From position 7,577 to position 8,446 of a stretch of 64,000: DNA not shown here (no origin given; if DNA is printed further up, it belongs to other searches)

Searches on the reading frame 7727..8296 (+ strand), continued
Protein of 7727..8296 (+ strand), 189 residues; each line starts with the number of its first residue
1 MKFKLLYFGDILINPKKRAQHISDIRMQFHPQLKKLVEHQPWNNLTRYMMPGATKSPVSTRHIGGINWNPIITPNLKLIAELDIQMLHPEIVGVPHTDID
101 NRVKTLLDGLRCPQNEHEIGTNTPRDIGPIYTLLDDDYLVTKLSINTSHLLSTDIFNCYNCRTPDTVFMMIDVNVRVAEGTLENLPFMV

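Call 67: find_related_loci(query=A5, collection=viral_contigs, flank=8000)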
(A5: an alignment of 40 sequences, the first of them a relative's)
Query A5 (182 aa) in viral_contigs; peptide patterns used: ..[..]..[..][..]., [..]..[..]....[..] (x = any residue, [..] = any of these).
163 stretches matched a pattern; 18 encode a relative of the query (tblastn E <= 1e-3); 18 distinct loci.
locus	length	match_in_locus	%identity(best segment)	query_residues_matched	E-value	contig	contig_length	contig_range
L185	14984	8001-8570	44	1-181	8e-42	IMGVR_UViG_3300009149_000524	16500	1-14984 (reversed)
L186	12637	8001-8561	39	1-182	1e-38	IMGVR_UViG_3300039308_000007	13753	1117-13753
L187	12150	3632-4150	44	1-166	1e-37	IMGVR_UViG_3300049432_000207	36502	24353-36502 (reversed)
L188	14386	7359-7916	41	1-168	5e-36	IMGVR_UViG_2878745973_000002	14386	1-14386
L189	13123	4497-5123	37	1-180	1e-34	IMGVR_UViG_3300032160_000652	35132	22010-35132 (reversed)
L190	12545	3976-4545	40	1-168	5e-36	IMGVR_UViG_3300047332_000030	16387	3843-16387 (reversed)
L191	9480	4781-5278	43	1-166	4e-34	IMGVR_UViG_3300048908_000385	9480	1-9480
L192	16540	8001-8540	43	1-169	2e-32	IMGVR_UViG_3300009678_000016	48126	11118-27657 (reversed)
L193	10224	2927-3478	42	1-172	2e-31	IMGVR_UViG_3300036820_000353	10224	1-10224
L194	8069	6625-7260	34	1-182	2e-27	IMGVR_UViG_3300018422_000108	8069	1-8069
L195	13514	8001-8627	34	1-182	5e-27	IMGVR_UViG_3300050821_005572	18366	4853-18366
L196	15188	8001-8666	32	1-179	7e-26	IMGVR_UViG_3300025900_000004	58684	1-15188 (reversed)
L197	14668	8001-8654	34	1-180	3e-24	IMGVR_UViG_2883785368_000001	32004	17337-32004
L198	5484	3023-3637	33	1-177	1e-22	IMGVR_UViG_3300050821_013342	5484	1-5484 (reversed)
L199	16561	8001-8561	43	1-180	1e-40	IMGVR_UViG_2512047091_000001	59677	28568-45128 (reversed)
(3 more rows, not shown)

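Call 71: search_protein_families(library=pfam, alignment_id=A6, max_evalue=0.0001)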
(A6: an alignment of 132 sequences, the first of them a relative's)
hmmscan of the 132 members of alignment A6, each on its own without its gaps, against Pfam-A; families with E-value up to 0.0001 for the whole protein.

A. member 1, L094:4923-5855:- (311 aa): 4 families
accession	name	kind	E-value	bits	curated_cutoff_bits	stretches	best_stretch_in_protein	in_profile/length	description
PF07726.17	AAA_3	-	6.8e-63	210.8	27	1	38-167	1-130/131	ATPase family associated with various cellular activities (AAA)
PF17863.7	AAA_lid_2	-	2.2e-21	75.8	22.7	1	231-303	2-74/74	AAA lid domain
PF07728.20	AAA_5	-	2e-12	47.7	22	1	39-166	2-139/139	AAA domain (dynein-related subfamily)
PF00004.35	AAA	-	6.8e-08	33.5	21.2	1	44-149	6-111/131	ATPase family associated with various cellular activities (AAA)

B. families by the number of members that match (of 132 scanned): 70 families (the first 25 are shown)
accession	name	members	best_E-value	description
PF10137.14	CAP12-PCTIR_TIR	3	4.1e-36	CAP12/Pycsar effector protein, TIR domain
PF01810.24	LysE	2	1.7e-33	LysE type translocator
PF00501.34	AMP-binding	2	3.6e-31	AMP-binding enzyme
PF05016.21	ParE_toxin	2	1e-20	ParE toxin of type II toxin-antitoxin system, parDE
PF13193.12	AMP-binding_C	2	2.5e-19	AMP-binding enzyme C-terminal domain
PF10899.13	AbiGi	2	2.2e-05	Putative abortive phage resistance protein AbiGi, antitoxin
PF02781.21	G6PD_C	1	6.7e-125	Glucose-6-phosphate dehydrogenase, C-terminal domain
PF01715.23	IPPT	1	6.6e-85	IPP transferase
PF05272.17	VapE-like_dom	1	3.2e-78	Virulence-associated protein E-like domain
PF00479.28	G6PD_N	1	1e-63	Glucose-6-phosphate dehydrogenase, NAD binding domain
PF07726.17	AAA_3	1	6.8e-63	ATPase family associated with various cellular activities (AAA)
PF01182.26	Glucosamine_iso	1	4.1e-60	Glucosamine-6-phosphate isomerases/6-phosphogluconolactonase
PF22809.1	DUF7014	1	2.2e-55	Domain of unknown function (DUF7014)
PF08676.16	MutL_C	1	1.5e-46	MutL C terminal dimerisation domain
PF05419.17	GUN4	1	1.2e-45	GUN4-like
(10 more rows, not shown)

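Call 72: search_protein_families(library=padloc, alignment_id=A6, max_evalue=0.00001)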
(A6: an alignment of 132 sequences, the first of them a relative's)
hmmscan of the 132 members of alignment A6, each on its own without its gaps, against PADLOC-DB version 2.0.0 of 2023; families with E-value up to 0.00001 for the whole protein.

A. member 1, L094:4923-5855:- (311 aa): 0 families

B. families by the number of members that match (of 132 scanned): 149 families (the first 25 are shown)
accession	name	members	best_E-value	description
PDLC05005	PDC-S35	2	1.2e-38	-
PDLC05004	PDC-S35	2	2.1e-32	-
PDLC05007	PDC-S35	2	6.6e-31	-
PDLC05006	PDC-S35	2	6.9e-28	-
PDLC05003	PDC-S35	2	1.4e-23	-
PDLC00729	Effector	2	6.7e-19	TIR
PDLC00731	Effector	2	5.9e-17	TIR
PDLC02371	PycTIR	2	3.1e-13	-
PDLC00732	Effector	2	1.6e-12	TIR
PDLC04966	PDC-S24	1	1.2e-180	-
PDLC04635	PDC-M41A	1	8.1e-112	-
PDLC03129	Specificity_I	1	2.5e-70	Type I specificity subunit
PDLC03119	Specificity_I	1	5.3e-67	Type I specificity subunit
PDLC03117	Specificity_I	1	6.2e-63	Type I specificity subunit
PDLC03107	Specificity_I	1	2.2e-62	Type I specificity subunit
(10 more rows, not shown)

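Call 78: fold_search(model_id=the predicted structure, library=pdb)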
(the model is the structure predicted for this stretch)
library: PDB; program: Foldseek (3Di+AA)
matches with E <= 10: 373; with E <= 0.001: 0
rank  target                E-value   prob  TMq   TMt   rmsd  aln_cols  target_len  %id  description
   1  9hjt_F                3.7e-03  0.54  0.20  0.13   9.0       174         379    8  Structure of Zincore (SEPHS1:QRICH1) binding to ZFP91 on DNA (released 2025-07-09)
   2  3vys_C                1.9e-02  0.35  0.22  0.15   8.6       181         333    8  Crystal structure of the HypC-HypD-HypE complex (form I) (released 2012-11-28)
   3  3mdo_A                2.2e-02  0.25  0.21  0.13  14.7       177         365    7  Crystal structure of a Putative phosphoribosylformylglycinamidine cyclo-ligase (BDI_2101) from Parabacteroides distaso (released 2010-06-02)
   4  5l16                  2.7e-02  0.28  0.22  0.15   9.2       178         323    8  Crystal Structure of N-terminus truncated selenophosphate synthetase from Leishmania major (released 2017-08-09)
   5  2h8e                  3.2e-02  0.93  0.37  0.56   6.7       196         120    7  Structure RusA D70N (released 2007-04-24)
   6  3fd6_B                3.2e-02  0.28  0.22  0.15   9.2       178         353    7  Crystal structure of human selenophosphate synthetase 1 complex with ADP and phosphate (released 2009-09-22)
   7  3fd5_B                3.7e-02  0.30  0.23  0.15   8.6       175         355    8  Crystal structure of human selenophosphate synthetase 1 complex with AMPCP (released 2009-09-22)
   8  1q8r_B                4.5e-02  0.75  0.31  0.48   7.9       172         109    9  Structure of E.coli RusA Holliday junction resolvase (released 2004-01-06)
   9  3mdo_B                4.5e-02  0.16  0.19  0.13  14.4       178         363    7  Crystal structure of a Putative phosphoribosylformylglycinamidine cyclo-ligase (BDI_2101) from Parabacteroides distaso (released 2010-06-02)
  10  1w5f_A                4.7e-02  0.41  0.27  0.18  10.5       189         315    5  FtsZ, T7 mutated, domain swapped (T. maritima) (released 2004-12-01)
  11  5mn5_B                5.1e-02  0.77  0.28  0.20   8.6       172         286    8  S. aureus FtsZ 12-316 T66W GTP Closed form (2TCm) (released 2016-12-21)
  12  3fd6_A                5.1e-02  0.33  0.25  0.16   8.4       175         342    6  Crystal structure of human selenophosphate synthetase 1 complex with ADP and phosphate (released 2009-09-22)
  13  2h8c_A                5.4e-02  0.80  0.34  0.51   7.1       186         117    8  Structure of RusA D70N in complex with DNA (released 2007-04-24)
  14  5esv_G                5.4e-02  0.54  0.23  0.23   8.0       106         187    9  Crystal Structure of Broadly Neutralizing Antibody CH03, Isolated from Donor CH0219, in Complex with Scaffolded Trimer (released 2015-12-16)
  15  3vyu_C                6.5e-02  0.23  0.23  0.16   8.6       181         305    7  Crystal structure of the HypC-HypD-HypE complex (form II) (released 2012-11-28)
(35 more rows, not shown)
